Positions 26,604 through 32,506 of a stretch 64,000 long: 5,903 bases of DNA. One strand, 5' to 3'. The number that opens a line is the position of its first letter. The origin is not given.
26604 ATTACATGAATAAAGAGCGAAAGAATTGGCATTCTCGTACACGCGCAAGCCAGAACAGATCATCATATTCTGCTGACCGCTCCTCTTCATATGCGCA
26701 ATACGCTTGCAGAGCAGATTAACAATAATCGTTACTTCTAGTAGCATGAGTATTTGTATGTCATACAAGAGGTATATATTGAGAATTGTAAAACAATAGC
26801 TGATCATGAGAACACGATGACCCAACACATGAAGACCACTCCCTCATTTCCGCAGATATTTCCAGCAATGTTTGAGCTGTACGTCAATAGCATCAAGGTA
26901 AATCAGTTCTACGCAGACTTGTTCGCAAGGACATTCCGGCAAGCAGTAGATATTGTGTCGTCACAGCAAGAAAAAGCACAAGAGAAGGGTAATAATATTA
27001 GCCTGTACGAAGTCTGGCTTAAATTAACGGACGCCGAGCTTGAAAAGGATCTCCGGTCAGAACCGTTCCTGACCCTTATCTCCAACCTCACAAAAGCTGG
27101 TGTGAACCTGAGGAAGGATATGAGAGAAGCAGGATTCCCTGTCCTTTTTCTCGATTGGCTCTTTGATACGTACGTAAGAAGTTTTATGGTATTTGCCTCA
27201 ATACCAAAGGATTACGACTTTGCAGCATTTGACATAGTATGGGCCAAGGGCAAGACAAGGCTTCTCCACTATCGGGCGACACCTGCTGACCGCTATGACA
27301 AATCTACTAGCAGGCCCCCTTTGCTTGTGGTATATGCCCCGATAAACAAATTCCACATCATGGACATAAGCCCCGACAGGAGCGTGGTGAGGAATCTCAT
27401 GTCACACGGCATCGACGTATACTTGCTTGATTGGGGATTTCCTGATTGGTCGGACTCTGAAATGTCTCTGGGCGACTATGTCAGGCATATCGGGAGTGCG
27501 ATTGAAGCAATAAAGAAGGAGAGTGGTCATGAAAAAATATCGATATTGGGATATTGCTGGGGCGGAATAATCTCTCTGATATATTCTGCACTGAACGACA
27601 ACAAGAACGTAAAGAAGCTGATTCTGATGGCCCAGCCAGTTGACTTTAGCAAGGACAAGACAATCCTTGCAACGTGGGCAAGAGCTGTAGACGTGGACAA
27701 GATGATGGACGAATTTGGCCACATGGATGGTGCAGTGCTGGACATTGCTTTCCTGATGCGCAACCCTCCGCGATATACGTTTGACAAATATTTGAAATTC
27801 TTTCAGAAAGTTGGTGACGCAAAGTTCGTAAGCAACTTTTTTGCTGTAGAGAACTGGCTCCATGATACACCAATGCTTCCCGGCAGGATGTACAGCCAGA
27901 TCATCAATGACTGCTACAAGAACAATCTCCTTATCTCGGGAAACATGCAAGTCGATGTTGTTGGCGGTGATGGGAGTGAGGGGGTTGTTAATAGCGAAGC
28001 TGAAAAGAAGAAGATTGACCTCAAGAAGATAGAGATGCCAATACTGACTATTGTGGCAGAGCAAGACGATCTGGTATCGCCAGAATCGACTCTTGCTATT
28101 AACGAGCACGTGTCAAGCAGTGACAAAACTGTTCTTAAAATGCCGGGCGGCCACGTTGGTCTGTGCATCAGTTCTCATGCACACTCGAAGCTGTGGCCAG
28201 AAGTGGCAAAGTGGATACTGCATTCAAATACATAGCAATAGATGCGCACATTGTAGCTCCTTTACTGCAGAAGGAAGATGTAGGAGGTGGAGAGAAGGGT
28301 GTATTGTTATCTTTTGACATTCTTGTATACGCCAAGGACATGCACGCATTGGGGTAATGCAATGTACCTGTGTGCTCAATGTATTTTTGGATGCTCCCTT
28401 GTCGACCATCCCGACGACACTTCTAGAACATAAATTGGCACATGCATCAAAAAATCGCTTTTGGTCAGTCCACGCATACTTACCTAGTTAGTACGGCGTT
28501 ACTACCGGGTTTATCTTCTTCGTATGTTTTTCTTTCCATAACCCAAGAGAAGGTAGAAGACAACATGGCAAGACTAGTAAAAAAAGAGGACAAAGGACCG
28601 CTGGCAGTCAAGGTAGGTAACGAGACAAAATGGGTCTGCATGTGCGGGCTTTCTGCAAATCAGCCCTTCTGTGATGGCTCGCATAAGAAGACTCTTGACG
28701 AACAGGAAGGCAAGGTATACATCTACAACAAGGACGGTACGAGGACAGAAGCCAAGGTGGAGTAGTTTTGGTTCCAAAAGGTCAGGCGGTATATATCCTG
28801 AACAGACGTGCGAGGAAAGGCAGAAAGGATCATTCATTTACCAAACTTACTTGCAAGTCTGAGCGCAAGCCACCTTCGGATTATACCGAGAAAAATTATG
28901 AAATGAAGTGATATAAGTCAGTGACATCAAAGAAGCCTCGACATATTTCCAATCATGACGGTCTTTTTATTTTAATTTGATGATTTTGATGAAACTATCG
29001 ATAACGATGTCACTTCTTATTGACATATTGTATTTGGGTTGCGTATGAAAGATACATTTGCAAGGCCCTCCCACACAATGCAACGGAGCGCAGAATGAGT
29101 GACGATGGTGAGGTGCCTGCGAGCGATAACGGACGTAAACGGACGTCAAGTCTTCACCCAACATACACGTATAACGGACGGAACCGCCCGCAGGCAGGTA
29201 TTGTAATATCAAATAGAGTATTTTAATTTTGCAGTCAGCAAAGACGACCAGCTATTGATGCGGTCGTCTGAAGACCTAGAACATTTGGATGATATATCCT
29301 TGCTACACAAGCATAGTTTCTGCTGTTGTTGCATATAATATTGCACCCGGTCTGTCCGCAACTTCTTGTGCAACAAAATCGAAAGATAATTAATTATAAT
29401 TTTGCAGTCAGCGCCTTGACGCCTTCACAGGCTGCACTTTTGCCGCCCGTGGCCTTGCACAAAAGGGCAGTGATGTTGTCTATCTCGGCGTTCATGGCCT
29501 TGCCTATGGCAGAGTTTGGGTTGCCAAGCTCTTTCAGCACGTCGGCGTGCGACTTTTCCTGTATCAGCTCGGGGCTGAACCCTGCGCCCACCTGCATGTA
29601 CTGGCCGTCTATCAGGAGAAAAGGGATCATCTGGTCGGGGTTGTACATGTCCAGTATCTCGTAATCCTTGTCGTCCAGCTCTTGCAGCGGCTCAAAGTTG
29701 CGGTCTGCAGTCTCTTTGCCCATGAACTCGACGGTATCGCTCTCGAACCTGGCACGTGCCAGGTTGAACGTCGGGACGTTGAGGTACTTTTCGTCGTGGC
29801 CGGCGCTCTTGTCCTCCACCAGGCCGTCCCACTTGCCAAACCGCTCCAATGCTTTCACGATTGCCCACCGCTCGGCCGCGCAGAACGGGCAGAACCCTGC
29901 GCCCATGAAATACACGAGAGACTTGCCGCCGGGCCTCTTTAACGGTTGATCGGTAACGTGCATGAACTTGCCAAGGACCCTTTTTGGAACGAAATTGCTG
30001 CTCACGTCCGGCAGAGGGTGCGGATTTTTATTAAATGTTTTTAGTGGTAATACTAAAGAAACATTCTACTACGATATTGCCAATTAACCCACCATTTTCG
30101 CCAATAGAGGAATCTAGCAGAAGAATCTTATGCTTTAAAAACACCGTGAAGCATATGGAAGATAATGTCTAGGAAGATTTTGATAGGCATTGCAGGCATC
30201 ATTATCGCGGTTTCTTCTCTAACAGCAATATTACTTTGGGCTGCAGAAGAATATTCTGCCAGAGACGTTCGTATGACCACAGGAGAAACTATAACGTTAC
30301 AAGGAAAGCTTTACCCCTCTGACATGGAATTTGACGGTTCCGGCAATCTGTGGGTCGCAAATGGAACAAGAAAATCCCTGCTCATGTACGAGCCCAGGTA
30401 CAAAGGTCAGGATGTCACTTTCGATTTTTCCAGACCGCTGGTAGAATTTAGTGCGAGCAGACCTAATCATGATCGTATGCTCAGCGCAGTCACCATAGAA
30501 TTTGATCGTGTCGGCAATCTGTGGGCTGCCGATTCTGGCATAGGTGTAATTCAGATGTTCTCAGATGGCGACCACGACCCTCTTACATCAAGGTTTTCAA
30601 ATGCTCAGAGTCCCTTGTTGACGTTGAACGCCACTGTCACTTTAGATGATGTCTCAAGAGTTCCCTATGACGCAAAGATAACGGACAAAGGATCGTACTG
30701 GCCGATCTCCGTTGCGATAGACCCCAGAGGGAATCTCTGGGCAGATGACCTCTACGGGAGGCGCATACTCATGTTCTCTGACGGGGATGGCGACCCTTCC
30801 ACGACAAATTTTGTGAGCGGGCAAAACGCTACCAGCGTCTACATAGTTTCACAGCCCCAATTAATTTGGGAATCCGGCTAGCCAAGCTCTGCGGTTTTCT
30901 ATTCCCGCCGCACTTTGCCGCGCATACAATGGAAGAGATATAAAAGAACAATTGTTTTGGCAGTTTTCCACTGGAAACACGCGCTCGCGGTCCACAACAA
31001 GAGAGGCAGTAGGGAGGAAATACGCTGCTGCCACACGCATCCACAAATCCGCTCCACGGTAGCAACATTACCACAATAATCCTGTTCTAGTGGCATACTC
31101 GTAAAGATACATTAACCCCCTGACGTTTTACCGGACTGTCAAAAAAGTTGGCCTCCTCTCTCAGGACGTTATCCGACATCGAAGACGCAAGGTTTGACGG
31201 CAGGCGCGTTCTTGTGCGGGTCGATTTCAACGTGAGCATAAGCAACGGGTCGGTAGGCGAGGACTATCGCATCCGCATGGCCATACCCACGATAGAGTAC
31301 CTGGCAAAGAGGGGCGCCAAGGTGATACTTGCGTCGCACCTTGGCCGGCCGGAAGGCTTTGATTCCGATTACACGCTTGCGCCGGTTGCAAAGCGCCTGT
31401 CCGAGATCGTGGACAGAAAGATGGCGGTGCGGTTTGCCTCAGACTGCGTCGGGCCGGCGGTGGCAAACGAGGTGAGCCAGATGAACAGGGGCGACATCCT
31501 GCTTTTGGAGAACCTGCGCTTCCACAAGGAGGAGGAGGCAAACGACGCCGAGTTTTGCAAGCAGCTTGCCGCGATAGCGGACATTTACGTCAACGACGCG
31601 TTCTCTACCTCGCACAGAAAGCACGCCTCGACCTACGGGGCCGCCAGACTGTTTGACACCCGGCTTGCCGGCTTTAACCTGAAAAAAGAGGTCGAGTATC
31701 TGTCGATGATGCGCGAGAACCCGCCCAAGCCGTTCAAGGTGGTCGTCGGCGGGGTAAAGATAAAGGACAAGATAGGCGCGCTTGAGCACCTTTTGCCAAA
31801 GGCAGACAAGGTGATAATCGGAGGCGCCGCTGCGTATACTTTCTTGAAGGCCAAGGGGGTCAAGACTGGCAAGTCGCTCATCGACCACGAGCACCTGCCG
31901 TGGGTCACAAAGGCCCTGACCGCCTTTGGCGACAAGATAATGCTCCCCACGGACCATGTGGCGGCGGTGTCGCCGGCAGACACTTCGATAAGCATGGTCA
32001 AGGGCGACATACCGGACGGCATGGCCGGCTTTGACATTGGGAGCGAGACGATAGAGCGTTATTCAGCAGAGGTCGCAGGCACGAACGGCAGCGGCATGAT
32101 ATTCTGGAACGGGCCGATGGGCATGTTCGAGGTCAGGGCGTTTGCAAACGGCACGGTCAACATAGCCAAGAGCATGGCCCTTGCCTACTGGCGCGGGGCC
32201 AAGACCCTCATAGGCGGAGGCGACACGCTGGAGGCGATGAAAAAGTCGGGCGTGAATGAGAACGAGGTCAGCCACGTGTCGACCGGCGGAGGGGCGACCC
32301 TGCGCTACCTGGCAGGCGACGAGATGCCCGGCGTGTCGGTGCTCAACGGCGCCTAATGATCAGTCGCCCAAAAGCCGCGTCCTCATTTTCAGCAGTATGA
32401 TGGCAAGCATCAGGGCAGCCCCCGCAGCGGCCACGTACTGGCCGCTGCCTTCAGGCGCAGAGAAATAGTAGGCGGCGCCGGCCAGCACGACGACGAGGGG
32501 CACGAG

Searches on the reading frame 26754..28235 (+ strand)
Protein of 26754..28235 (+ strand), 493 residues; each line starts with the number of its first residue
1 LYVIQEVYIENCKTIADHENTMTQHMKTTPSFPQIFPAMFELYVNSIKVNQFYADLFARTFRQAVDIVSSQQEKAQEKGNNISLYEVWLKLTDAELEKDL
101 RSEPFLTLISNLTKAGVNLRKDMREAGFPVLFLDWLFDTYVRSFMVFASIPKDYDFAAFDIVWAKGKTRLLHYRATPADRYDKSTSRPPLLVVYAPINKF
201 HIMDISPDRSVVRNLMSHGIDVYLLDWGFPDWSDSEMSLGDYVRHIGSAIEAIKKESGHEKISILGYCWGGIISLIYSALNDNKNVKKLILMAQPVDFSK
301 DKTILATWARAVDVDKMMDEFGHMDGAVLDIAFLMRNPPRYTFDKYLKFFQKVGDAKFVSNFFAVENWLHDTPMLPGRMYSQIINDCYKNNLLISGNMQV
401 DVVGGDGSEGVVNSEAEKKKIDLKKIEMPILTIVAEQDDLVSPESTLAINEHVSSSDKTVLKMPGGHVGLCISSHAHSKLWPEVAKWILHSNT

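Call 6: search_protein_families(library=pfam, proteins=[window:26754-28235:+], max_evalue=0.01)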
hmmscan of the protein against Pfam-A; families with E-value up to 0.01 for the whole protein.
window:26754-28235:+ (493 aa): 8 families
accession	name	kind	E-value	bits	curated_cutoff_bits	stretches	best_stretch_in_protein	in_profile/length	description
PF00561.26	Abhydrolase_1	-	1.2e-15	58.3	25.8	1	209-468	17-239/245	alpha/beta hydrolase fold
PF12146.15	Hydrolase_4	-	2.5e-11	43.8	27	2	211-303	23-118/239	Serine aminopeptidase, S33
PF01738.24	DLH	-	8.3e-07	29.2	21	1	246-282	81-119/217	Dienelactone hydrolase family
PF07167.19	PhaC_N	-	3.1e-05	24.2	23.7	1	161-213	124-171/173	Poly-beta-hydroxybutyrate polymerase (PhaC) N-terminus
PF11339.14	DUF3141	-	5e-05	22.5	29.7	1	322-457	210-328/582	Protein of unknown function (DUF3141)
PF12697.13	Abhydrolase_6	-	0.00018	22.7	26.3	1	212-372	20-166/217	Alpha/beta hydrolase family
PF12695.13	Abhydrolase_5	-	0.00034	20.9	27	0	409-466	82-138/164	Alpha/beta hydrolase family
PF03959.19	FSH1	-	0.0026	17.9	21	1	422-468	155-200/211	Serine hydrolase (FSH1)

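Call 64: search_protein_families(library=ncbifam, proteins=[window:26754-28235:+], max_evalue=0.001)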
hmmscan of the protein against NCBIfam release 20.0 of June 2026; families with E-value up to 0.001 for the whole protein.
window:26754-28235:+ (493 aa): 11 families
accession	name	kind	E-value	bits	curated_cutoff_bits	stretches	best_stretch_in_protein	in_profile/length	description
TIGR01836.1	PHA_synth_III_C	subfamily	1.6e-93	313.5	365.3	1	156-488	36-347/350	class III poly(R)-hydroxyalkanoic acid synthase subunit PhaC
TIGR01838.1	PHA_synth_I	subfamily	1.2e-32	113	622.65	1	157-473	163-460/532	class I poly(R)-hydroxyalkanoic acid synthase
NF005898.0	PRK07868.1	equivalog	4.8e-24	84.2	925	2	155-299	36-180/994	acyl-CoA synthetase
TIGR01839.1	PHA_synth_II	subfamily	1.4e-17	63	855.4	1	186-445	215-458/560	class II poly(R)-hydroxyalkanoic acid synthase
TIGR01849.1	PHB_depoly_PhaZ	subfamily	1.9e-07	30.2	300.75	1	160-319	78-231/406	polyhydroxyalkanoate depolymerase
TIGR01738.1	bioH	equivalog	7.3e-06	25.8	206.95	0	246-315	52-115/245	pimeloyl-ACP methyl ester esterase BioH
NF050089.1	i_nPHAscl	equivalog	8.8e-05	21.7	300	0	235-293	63-116/288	intracellular short-chain-length polyhydroxyalkanoate depolymerase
TIGR01250.1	pro_imino_pep_2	subfamily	0.00015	21.4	167.65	0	250-292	86-127/288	proline iminopeptidase-family hydrolase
NF045948.1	ProImpepThrmp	equivalog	0.00023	20.7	500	0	215-291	48-125/291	proline iminopeptidase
TIGR02427.1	protocat_pcaD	equivalog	0.00043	19.7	255.85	0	423-470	189-235/251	3-oxoadipate enol-lactonase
NF045945.1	ProImpepLactob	equivalog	0.00061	19.3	400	0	250-293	87-130/293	proline iminopeptidase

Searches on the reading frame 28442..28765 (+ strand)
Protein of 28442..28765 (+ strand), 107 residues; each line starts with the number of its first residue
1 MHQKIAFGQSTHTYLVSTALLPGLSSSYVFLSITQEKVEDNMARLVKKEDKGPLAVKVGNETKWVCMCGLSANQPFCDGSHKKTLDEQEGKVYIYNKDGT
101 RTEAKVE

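Call 6: search_protein_families(library=pfam, proteins=[window:28442-28765:+], max_evalue=0.01)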
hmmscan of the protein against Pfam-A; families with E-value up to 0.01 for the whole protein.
window:28442-28765:+ (107 aa): 1 family
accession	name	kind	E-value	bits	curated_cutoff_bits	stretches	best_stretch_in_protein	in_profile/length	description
PF09360.15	zf-CDGSH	-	1.2e-10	41.9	29.5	1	49-82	15-48/48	Iron-binding zinc finger CDGSH type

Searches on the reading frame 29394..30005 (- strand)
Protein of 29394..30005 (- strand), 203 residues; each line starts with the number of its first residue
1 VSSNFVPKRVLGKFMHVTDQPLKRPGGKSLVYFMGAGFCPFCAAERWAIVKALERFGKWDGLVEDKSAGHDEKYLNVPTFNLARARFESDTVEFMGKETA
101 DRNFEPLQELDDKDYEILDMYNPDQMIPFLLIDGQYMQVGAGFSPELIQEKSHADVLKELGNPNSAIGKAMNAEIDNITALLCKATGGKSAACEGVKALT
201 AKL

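Call 6: search_protein_families(library=pfam, proteins=[window:29394-30005:-], max_evalue=0.01)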
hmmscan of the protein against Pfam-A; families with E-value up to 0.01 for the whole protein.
window:29394-30005:- (203 aa): 1 family
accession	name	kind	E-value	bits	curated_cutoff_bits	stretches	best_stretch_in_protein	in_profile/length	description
PF06053.17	DUF929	-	2e-19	70.5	24.6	1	14-183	2-204/205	Domain of unknown function (DUF929)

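Call 47: find_encoding_contigs(protein=window:29394-30005:-, flank=8000, max_places=6)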
Protein window:29394-30005:- (203 aa): 4 contigs read that carry it; 4 places shown.
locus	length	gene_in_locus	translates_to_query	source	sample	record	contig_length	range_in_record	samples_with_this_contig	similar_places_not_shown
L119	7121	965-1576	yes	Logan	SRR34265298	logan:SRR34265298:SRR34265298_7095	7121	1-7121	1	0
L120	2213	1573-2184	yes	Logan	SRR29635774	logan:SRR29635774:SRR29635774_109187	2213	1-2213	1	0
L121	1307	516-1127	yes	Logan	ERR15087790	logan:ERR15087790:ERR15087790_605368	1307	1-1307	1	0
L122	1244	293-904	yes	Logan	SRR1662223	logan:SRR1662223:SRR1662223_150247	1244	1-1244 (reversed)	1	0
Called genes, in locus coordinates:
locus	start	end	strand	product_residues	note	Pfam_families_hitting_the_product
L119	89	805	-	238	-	-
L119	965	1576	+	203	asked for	PF06053:DUF929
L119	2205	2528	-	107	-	PF09360:zf-CDGSH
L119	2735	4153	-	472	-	PF00561:Abhydrolase_1, PF12146:Hydrolase_4 (weak), PF01738:DLH (faint)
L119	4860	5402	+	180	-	-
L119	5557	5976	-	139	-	PF00571:CBS (faint)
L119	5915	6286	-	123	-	PF00571:CBS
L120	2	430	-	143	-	?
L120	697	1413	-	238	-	-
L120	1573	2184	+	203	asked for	PF06053:DUF929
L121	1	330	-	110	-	?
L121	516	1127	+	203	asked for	PF06053:DUF929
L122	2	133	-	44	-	?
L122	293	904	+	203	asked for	PF06053:DUF929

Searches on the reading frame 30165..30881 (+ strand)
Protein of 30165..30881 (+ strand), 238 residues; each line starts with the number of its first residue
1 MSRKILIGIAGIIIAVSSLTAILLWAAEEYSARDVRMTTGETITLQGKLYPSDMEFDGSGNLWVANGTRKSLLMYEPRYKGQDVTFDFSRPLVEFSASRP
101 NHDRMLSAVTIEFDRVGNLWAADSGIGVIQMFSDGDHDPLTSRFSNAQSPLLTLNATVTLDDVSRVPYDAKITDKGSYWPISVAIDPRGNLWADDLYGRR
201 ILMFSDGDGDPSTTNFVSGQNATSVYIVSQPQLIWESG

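Call 6: search_protein_families(library=pfam, proteins=[window:30165-30881:+], max_evalue=0.01)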
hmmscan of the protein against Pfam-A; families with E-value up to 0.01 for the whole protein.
window:30165-30881:+ (238 aa): 1 family
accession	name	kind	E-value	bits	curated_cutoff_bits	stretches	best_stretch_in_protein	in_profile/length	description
PF07494.17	Reg_prop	-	0.00022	21.5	20.4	0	53-66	9-22/24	Two component regulator propeller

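Call 64: search_protein_families(library=ncbifam, proteins=[window:30165-30881:+], max_evalue=0.001)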
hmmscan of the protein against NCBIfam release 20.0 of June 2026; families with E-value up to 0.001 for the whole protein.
window:30165-30881:+ (238 aa): 0 families

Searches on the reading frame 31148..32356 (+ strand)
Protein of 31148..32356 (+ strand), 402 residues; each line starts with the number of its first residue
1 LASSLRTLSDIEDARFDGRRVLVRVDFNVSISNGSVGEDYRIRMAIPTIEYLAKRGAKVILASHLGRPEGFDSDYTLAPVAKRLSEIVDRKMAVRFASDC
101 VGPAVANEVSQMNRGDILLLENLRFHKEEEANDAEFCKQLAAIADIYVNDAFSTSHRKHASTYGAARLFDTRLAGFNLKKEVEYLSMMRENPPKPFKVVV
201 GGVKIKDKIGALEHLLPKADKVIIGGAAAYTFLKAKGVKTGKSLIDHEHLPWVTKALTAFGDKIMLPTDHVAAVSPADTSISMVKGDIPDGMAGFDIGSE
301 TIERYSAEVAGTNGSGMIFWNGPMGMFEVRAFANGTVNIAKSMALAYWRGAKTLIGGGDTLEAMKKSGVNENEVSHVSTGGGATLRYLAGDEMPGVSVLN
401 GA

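Call 6: search_protein_families(library=pfam, proteins=[window:31148-32356:+], max_evalue=0.01)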
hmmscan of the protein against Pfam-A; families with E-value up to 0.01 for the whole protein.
window:31148-32356:+ (402 aa): 1 family
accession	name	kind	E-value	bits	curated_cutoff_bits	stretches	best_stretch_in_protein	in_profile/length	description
PF00162.24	PGK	-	3.3e-134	448.1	27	1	11-390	1-378/379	Phosphoglycerate kinase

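Call 19: find_related_loci(query=window:31148-32356:+, collection=genome_contigs, flank=10000)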
Query window:31148-32356:+ (402 aa) in genome_contigs; peptide patterns used: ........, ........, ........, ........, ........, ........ (x = any residue, [..] = any of these).
599 stretches matched a pattern (row limit reached: there are more); 552 encode a relative of the query (tblastn E <= 1e-3); the best 80 are kept; 80 distinct loci.
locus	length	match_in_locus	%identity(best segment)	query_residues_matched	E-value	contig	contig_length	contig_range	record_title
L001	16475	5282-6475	91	4-401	0e+0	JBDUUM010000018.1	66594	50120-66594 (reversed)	MAG: Nitrososphaera sp. isolate NZ_1224 k127_4475190, whole genome shotgun sequence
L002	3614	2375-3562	91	4-401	0e+0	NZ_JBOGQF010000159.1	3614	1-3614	MAG: Nitrososphaera sp. isolate SD8019_maxbin2.bin.14 NODE_8003_length_3614_cov_1.062231, whole genome shotgun sequence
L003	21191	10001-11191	86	4-401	0e+0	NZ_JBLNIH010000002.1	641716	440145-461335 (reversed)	Candidatus Nitrososphaera sp. FF02 4, whole genome shotgun sequence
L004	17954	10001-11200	85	4-401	0e+0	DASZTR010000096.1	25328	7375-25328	MAG TPA_asm: Nitrososphaera sp. isolate SMAG_U6081 k141_511913, whole genome shotgun sequence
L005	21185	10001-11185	85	6-400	0e+0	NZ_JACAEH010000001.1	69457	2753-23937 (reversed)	MAG: Nitrososphaera sp. isolate L.E.AR.1 k119_339834, whole genome shotgun sequence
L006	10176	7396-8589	80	4-402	0e+0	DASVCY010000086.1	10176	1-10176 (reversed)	MAG TPA_asm: Nitrososphaera sp. isolate SMAG_U2019 k141_130395, whole genome shotgun sequence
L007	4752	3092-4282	82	4-400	0e+0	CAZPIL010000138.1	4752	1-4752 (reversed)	MAG TPA_asm: uncultured Nitrososphaera sp. isolate SRP284430_co1_57 genome assembly, contig: NODE_16857_length_4752_cov_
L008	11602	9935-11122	80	5-401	0e+0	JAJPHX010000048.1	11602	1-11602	MAG: Nitrososphaeraceae archaeon isolate Centralia_MAG_223 k107_1664781, whole genome shotgun sequence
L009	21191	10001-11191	80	4-401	0e+0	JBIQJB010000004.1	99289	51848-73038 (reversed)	MAG: Nitrosopumilales archaeon isolate mag.109f NODE_288_length_99289, whole genome shotgun sequence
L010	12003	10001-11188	81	4-399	0e+0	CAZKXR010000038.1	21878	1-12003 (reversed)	MAG TPA_asm: uncultured Nitrososphaera sp. isolate binchicken_co274_240 genome assembly, contig: NODE_6169_length_21878_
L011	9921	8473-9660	81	4-399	0e+0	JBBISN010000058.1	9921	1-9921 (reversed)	MAG: Nitrososphaera sp. isolate RSF170216_bin_374 NODE_2403_length_9921_cov_26.108352, whole genome shotgun sequence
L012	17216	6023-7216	80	4-400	0e+0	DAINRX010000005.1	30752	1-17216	MAG TPA_asm: Nitrososphaera sp. isolate CTOTU29106 NODE_5_length_30752_cov_14.070593, whole genome shotgun sequence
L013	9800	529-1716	80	5-400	0e+0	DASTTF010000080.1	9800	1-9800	MAG TPA_asm: Nitrososphaera sp. isolate SMAG_U2299 k141_686013, whole genome shotgun sequence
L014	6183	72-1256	79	5-400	0e+0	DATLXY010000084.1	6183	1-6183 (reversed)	MAG TPA_asm: Nitrososphaera sp. isolate SMAG_U13258 k141_96185, whole genome shotgun sequence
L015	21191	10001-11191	79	5-401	0e+0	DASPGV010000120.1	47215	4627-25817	MAG TPA_asm: Nitrososphaera sp. isolate SMAG_U16460 k141_1612657, whole genome shotgun sequence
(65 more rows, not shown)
